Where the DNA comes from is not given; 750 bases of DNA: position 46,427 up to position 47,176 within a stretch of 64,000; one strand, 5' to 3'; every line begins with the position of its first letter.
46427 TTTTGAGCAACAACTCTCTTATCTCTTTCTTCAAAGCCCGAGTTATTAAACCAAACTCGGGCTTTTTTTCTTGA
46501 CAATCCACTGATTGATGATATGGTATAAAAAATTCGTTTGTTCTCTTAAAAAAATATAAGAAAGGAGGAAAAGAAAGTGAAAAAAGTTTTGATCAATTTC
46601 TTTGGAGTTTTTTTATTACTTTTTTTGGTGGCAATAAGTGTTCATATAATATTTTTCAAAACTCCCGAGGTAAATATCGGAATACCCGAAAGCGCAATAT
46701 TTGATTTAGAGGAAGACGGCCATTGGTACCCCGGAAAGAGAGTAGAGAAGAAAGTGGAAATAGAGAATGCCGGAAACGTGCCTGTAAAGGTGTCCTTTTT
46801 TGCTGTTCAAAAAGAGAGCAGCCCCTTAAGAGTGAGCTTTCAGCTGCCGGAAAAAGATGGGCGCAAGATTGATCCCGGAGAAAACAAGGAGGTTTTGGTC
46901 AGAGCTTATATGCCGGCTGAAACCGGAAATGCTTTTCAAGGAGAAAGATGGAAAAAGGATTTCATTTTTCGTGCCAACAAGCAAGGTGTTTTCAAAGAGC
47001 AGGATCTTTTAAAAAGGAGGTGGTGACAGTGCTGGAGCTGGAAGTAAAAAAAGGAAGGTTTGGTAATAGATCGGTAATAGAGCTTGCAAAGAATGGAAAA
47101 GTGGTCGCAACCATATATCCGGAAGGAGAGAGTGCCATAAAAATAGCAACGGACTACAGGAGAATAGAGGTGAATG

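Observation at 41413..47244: Candidate surface-fibre/matrix assembly locus combining a sortase-fusion enzyme, a processive GT2, an LPXTG micro-protein, a SipW-type signal peptidase and TasA-like proteins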

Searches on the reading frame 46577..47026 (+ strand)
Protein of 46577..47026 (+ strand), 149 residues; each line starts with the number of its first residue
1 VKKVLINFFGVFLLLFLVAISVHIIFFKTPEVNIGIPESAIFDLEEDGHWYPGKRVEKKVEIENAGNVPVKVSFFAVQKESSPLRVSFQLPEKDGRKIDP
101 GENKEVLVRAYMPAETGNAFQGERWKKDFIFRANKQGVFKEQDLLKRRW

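Call 3: search_protein_families(library=pfam, proteins=[window:46577-47026:+], max_evalue=0.1)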
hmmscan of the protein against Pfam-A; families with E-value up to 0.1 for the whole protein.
window:46577-47026:+ (149 aa): 3 families
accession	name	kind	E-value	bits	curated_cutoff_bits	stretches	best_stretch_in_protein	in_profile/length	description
PF21310.3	OCRL-like_ASH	-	0.03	14.9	27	1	55-118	16-78/109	Inositol polyphosphate 5-phosphatase OCRL-like, ASH domain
PF22067.2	Cep192_D3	-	0.078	13.5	27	0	52-109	15-66/99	Cep192 domain 3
PF12389.13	Peptidase_M73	-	0.085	13.1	22.5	0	27-71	38-79/196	Camelysin metallo-endopeptidase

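Call 4: search_protein_families(library=ncbifam, proteins=[window:46577-47026:+], max_evalue=0.1)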
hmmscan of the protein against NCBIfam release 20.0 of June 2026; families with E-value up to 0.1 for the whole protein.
window:46577-47026:+ (149 aa): 1 family
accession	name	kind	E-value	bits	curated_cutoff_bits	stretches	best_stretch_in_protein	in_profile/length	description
TIGR04090.1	exp_by_SipW_IV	subfamily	0.00044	20.1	60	1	48-72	50-74/241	BsaA family SipW-dependent biofilm matrix protein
